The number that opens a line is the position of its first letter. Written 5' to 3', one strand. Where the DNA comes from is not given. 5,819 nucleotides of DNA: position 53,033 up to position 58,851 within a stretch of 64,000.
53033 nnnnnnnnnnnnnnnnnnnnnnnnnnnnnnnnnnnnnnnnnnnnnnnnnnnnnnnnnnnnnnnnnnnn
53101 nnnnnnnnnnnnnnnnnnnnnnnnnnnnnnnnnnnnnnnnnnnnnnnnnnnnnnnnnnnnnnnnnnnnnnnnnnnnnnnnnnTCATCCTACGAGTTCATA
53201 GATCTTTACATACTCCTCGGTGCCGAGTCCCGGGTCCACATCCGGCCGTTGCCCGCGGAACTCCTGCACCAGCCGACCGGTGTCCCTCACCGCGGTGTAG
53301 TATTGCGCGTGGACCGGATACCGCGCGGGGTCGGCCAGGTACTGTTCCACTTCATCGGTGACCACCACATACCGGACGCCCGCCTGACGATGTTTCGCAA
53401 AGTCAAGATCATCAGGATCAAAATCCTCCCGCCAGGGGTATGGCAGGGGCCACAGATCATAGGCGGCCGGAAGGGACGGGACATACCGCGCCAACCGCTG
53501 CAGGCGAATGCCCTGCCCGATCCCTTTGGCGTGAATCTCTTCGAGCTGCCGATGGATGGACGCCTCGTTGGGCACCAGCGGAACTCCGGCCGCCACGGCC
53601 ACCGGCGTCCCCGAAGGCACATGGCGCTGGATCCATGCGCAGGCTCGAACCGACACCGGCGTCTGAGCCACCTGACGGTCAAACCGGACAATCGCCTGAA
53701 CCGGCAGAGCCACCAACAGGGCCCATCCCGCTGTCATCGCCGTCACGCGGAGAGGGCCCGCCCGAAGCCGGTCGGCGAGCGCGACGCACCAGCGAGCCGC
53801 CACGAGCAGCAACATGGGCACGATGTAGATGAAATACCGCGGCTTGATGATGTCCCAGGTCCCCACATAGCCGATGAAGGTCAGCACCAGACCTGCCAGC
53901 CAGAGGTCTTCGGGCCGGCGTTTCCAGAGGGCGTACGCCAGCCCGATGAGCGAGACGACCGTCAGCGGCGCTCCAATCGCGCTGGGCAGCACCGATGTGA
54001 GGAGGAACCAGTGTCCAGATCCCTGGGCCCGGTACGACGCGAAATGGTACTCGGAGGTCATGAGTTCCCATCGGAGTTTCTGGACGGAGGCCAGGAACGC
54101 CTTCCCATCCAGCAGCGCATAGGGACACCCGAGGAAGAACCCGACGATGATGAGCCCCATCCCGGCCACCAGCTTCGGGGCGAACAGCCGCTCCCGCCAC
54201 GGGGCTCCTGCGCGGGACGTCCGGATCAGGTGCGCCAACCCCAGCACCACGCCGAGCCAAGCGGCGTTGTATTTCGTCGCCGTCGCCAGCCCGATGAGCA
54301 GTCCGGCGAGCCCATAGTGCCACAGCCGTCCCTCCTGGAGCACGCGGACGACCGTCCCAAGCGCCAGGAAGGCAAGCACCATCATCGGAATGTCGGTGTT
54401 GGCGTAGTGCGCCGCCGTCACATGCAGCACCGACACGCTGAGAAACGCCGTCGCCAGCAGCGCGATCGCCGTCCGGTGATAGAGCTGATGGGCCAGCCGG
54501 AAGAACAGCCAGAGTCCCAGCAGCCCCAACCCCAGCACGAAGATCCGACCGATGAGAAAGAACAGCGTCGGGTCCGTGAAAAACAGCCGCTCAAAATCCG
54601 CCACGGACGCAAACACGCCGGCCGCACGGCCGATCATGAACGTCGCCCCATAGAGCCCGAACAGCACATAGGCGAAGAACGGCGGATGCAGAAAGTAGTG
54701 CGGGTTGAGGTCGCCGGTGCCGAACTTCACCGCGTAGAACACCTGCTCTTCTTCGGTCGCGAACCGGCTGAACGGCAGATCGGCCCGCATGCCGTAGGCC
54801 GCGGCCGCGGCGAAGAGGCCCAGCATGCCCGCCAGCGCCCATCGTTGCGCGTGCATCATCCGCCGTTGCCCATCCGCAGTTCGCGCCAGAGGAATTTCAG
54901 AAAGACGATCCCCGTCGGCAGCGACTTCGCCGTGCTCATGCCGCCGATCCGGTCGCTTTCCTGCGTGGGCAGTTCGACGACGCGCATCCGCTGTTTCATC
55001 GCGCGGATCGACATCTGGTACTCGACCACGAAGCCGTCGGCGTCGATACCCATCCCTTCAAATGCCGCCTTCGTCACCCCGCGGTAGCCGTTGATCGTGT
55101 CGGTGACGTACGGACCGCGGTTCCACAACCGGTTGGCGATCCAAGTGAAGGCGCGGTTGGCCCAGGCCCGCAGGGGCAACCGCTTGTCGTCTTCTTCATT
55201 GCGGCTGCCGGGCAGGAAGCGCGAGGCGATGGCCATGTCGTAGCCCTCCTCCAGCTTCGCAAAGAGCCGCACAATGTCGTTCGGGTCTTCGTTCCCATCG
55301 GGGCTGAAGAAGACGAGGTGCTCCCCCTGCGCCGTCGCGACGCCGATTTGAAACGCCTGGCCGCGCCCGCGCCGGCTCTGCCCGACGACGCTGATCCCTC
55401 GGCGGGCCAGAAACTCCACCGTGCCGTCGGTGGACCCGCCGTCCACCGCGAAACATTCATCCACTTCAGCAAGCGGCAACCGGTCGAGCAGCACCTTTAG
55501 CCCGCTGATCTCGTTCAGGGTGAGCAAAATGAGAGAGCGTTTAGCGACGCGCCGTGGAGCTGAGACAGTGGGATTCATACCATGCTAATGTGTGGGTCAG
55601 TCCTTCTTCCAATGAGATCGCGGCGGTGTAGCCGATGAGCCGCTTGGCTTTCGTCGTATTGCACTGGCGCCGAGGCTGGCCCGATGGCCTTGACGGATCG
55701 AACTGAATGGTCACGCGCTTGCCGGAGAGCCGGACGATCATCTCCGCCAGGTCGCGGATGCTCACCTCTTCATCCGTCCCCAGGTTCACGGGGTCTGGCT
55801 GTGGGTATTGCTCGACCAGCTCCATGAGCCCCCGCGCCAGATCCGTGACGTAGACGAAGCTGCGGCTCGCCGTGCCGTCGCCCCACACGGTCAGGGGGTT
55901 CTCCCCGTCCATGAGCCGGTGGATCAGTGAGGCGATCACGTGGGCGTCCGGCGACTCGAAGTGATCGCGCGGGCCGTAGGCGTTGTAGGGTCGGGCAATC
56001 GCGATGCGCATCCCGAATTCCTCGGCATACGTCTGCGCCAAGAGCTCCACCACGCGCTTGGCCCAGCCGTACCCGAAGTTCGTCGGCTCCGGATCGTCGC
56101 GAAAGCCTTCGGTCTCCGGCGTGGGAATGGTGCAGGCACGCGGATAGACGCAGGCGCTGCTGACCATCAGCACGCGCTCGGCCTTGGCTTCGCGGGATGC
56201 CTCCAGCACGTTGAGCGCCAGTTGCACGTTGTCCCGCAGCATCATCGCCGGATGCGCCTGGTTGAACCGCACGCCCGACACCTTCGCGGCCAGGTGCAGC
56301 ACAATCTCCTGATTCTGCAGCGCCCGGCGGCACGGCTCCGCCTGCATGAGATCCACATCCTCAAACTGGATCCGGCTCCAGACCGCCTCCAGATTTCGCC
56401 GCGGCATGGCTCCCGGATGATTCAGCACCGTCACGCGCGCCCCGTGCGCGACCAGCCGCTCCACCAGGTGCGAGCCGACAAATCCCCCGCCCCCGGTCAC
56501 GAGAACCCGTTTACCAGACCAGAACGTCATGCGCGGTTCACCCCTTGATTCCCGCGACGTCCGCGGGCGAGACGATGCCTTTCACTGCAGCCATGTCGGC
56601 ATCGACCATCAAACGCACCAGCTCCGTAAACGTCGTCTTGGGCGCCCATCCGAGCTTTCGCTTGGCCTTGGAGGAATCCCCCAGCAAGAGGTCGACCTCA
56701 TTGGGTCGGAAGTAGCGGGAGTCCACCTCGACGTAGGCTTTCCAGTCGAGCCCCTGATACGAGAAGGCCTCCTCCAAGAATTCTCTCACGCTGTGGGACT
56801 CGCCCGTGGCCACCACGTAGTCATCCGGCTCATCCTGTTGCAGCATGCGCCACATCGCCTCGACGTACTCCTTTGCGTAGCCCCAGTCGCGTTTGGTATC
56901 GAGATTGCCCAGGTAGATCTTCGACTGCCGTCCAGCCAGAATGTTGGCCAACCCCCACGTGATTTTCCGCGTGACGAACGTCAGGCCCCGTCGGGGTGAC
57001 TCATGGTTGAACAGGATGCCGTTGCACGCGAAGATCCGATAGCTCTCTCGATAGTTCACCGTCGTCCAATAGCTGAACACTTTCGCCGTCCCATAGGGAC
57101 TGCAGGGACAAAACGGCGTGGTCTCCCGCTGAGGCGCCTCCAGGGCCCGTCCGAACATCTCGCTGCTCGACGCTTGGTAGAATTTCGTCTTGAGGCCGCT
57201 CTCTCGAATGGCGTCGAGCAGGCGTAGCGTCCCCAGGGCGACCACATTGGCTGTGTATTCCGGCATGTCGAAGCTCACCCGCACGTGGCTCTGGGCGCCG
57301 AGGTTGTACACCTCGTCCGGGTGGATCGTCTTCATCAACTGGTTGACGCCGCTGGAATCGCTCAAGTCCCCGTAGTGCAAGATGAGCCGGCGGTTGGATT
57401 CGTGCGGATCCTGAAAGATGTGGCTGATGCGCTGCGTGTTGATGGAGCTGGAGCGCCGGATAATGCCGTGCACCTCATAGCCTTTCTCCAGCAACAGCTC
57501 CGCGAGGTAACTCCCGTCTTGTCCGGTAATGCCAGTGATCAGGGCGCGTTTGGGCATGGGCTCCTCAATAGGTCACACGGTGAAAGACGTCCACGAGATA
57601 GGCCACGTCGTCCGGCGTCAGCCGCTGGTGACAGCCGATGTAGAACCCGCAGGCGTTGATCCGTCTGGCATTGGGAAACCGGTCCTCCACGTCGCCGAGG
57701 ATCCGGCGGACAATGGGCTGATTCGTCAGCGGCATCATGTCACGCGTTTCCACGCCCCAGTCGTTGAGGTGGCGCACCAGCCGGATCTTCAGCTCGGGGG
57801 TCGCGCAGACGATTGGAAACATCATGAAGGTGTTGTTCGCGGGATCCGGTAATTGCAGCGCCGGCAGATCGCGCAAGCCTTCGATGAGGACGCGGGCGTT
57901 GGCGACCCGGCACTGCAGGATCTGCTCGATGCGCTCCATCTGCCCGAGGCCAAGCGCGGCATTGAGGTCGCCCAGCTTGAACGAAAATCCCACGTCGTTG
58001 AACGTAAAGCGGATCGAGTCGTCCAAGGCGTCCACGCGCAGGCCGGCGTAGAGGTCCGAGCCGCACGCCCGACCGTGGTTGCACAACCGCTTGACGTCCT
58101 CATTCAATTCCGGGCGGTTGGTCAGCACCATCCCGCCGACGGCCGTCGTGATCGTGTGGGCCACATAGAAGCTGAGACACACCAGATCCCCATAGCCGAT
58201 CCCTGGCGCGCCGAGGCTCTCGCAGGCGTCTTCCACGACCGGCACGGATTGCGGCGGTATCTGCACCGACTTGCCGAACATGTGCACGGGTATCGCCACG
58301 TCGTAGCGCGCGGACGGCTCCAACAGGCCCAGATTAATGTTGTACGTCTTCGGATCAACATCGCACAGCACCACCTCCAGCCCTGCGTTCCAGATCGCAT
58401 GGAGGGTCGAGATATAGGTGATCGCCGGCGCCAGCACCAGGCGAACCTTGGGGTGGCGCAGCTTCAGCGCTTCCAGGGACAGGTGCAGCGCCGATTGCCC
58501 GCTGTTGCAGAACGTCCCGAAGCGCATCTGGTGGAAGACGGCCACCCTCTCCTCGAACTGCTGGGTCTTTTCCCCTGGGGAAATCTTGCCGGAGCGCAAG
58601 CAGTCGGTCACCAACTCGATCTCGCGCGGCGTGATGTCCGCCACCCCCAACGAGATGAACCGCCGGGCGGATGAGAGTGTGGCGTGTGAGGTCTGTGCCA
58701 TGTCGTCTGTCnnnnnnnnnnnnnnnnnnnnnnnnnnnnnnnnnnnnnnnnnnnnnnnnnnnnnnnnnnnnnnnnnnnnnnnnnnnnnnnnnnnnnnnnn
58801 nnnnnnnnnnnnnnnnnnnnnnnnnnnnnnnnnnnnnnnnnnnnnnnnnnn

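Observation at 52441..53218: Low-GC methyltransferase gene flanked by a 23-nt imperfect direct repeat that fossilises a GT-C gene tail: probable insertion event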

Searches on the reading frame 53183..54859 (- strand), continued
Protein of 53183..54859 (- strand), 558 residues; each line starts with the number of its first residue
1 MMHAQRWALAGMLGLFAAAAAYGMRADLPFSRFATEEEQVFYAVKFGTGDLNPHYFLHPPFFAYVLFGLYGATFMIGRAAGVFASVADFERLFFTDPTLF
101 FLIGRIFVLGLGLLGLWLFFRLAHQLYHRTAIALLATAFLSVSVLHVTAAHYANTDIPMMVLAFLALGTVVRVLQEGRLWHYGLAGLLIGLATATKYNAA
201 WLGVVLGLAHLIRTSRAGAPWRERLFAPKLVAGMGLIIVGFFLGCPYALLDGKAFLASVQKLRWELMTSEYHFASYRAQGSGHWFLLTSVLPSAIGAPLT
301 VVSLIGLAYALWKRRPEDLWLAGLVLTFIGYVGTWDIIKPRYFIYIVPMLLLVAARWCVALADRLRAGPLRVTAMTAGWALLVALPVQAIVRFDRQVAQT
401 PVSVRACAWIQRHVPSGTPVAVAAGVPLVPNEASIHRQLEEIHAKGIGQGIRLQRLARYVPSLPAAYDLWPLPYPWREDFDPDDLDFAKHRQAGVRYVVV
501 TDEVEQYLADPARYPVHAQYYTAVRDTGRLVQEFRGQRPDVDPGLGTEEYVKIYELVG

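Call 31: find_related_loci(query=A1, collection=metagenome_contigs, flank=8000)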
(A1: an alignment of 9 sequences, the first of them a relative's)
Query A1 (558 aa) in metagenome_contigs; peptide patterns used: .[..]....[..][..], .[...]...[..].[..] (x = any residue, [..] = any of these).
265 stretches matched a pattern; 9 encode a relative of the query (tblastn E <= 1e-3); 9 distinct loci.
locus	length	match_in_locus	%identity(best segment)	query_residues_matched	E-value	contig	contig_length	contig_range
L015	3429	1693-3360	87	1-556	0e+0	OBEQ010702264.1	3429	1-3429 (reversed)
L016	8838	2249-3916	84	1-556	0e+0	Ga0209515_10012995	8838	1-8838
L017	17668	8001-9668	65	1-556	0e+0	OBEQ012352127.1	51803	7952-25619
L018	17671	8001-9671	62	1-556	0e+0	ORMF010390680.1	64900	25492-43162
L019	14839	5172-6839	44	4-555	1e-135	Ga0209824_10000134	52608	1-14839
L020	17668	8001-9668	44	4-555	1e-135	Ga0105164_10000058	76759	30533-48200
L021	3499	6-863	37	271-556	1e-65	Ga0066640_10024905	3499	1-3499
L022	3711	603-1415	30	67-348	5e-16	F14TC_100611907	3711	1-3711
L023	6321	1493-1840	37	78-202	2e-11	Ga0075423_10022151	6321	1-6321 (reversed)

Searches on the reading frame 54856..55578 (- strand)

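Call 9: search_protein_families(library=pfam, proteins=[window:54856-55578:-], max_evalue=0.01)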
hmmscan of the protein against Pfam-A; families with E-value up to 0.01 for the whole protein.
window:54856-55578:- (240 aa): 1 family
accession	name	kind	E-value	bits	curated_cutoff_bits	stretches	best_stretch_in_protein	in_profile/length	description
PF00535.33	Glycos_transf_2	-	3.3e-14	53.6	23.3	1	15-150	1-144/168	Glycosyl transferase family 2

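Call 10: search_protein_families(library=ncbifam, proteins=[window:54856-55578:-], max_evalue=0.01)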
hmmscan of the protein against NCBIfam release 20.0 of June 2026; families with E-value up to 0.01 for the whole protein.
window:54856-55578:- (240 aa): 10 families
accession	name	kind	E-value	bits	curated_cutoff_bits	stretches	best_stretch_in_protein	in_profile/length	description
TIGR04182.1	glyco_TIGR04182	equivalog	1.1e-25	90.7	325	1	17-236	5-220/293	S-layer glycoprotein N-glycosyltransferase AglJ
TIGR04283.1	glyco_like_mftF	equivalog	2.7e-11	43.5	182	1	15-94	2-82/221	TIGR04283 family arsenosugar biosynthesis glycosyltransferase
NF058614.1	PPMAGASynPpgS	equivalog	5e-11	42.5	370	1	39-218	26-207/226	polyprenyl-phospho-N-acetylgalactosaminyl synthase PpgS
NF041391.1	DPhHxTase_Halo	equivalog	4.1e-09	35.7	375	1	41-213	26-189/213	dolichyl-phosphate hexose transferase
NF041875.1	EPS_EpsD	equivalog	5.2e-06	26.1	370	1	15-146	2-138/325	exopolysaccharide biosynthesis glycosyltransferase EpsD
NF047588.1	GlcsyltransPgfSStrep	equivalog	0.00048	19.4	500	1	41-174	36-165/308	glycosyltransferase PgfS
TIGR04009.1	wcaE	equivalog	0.0007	18.9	369.2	1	41-107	35-107/248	colanic acid biosynthesis glycosyltransferase WcaE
NF007986.1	PRK10714.1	equivalog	0.0021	17.1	529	1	11-119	5-125/316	undecaprenyl-phosphate 4-deoxy-4-formamido-L-arabinose transferase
NF010496.0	PRK13915.1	equivalog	0.0036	16.4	262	1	37-102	61-134/307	glucosyl-3-phosphoglycerate synthase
NF045692.1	OglycostaseCruG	equivalog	0.0056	15.7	600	1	2-57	31-88/386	2'-O-glycosyltransferase CruG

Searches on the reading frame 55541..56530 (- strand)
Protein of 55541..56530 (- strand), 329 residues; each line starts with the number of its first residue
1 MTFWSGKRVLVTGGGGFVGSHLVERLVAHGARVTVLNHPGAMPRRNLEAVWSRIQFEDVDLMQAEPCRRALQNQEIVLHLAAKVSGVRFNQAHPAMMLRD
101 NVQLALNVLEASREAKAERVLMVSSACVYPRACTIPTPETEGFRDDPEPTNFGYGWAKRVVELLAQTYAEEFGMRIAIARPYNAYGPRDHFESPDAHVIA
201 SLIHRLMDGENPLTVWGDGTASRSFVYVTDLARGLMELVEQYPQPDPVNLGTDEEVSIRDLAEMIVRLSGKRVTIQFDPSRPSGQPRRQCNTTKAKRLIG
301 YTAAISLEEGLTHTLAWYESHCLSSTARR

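Call 9: search_protein_families(library=pfam, proteins=[window:55541-56530:-], max_evalue=0.01)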
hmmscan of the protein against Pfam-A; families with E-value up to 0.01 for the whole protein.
window:55541-56530:- (329 aa): 11 families
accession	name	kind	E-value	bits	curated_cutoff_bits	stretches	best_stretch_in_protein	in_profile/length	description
PF01370.27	Epimerase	-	3.7e-59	200.5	20.9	1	9-251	1-240/240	NAD dependent epimerase/dehydratase family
PF16363.11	GDP_Man_Dehyd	-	3.8e-41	142.1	27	1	10-313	1-331/332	GDP-mannose 4,6 dehydratase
PF07993.18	NAD_binding_4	-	2.2e-12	47.1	20.1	1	11-186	1-209/258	Male sterility protein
PF01073.25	3Beta_HSD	-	2.2e-12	47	22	1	10-232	1-222/280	3-beta hydroxysteroid dehydrogenase/isomerase family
PF02719.21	Polysacc_synt_2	-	5.1e-11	42.7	20.2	1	9-125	1-128/293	Polysaccharide biosynthesis protein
PF13460.12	NAD_binding_10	-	3.6e-10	40.4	27.2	1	13-130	1-103/184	NAD(P)H-binding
PF04321.23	RmlD_sub_bind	-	2.2e-06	27.4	27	1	8-273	2-235/287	RmlD substrate binding domain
PF13241.12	NAD_binding_7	-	0.0051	17.8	22.1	1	5-64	6-62/104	Putative NAD(P)-binding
PF08659.16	KR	-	0.0055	17.1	22.6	0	9-101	3-95/180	KR domain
PF00106.31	adh_short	-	0.0085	16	26.6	0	7-72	1-69/195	short chain dehydrogenase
PF03435.24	Sacchrp_dh_NADP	-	0.0091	16.8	25.1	0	9-86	1-81/129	Saccharopine dehydrogenase NADP binding domain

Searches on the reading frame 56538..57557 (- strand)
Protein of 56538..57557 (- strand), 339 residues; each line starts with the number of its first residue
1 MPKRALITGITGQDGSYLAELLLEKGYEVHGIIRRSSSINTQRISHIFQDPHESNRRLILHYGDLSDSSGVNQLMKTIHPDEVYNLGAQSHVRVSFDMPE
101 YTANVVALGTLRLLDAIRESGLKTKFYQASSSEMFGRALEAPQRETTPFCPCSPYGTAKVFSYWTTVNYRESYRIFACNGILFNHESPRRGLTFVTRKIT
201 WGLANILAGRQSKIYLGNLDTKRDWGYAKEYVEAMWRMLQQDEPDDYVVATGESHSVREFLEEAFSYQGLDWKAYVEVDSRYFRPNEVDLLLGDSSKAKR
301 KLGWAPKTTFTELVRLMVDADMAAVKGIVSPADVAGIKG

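Call 9: search_protein_families(library=pfam, proteins=[window:56538-57557:-], max_evalue=0.01)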
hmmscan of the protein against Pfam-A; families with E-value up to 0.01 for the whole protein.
window:56538-57557:- (339 aa): 4 families
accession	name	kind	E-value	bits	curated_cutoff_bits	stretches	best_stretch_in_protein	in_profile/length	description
PF16363.11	GDP_Man_Dehyd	-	2.2e-142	474.8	27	1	6-317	1-332/332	GDP-mannose 4,6 dehydratase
PF01370.27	Epimerase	-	1.4e-70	237.8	20.9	1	5-250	1-240/240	NAD dependent epimerase/dehydratase family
PF04321.23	RmlD_sub_bind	-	3e-08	33.5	27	1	4-160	2-130/287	RmlD substrate binding domain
PF02719.21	Polysacc_synt_2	-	0.00012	21.8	20.2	1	6-123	2-121/293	Polysaccharide biosynthesis protein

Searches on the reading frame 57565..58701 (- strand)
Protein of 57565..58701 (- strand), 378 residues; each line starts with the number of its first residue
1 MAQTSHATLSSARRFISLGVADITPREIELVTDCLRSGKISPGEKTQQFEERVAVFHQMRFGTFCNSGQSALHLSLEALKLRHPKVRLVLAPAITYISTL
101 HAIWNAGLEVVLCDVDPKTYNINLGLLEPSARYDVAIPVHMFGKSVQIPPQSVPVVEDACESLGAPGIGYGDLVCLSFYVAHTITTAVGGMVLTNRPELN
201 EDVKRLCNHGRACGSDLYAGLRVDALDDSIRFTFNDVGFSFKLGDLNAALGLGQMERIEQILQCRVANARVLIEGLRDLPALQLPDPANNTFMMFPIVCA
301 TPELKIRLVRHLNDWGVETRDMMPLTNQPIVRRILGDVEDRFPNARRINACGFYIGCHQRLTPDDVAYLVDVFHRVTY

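Call 9: search_protein_families(library=pfam, proteins=[window:57565-58701:-], max_evalue=0.01)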
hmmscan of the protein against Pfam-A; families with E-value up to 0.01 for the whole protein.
window:57565-58701:- (378 aa): 1 family
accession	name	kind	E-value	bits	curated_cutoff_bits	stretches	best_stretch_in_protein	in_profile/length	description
PF01041.23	DegT_DnrJ_EryC1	-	1e-61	209.7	19.8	1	23-372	3-358/360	DegT/DnrJ/EryC1/StrS aminotransferase family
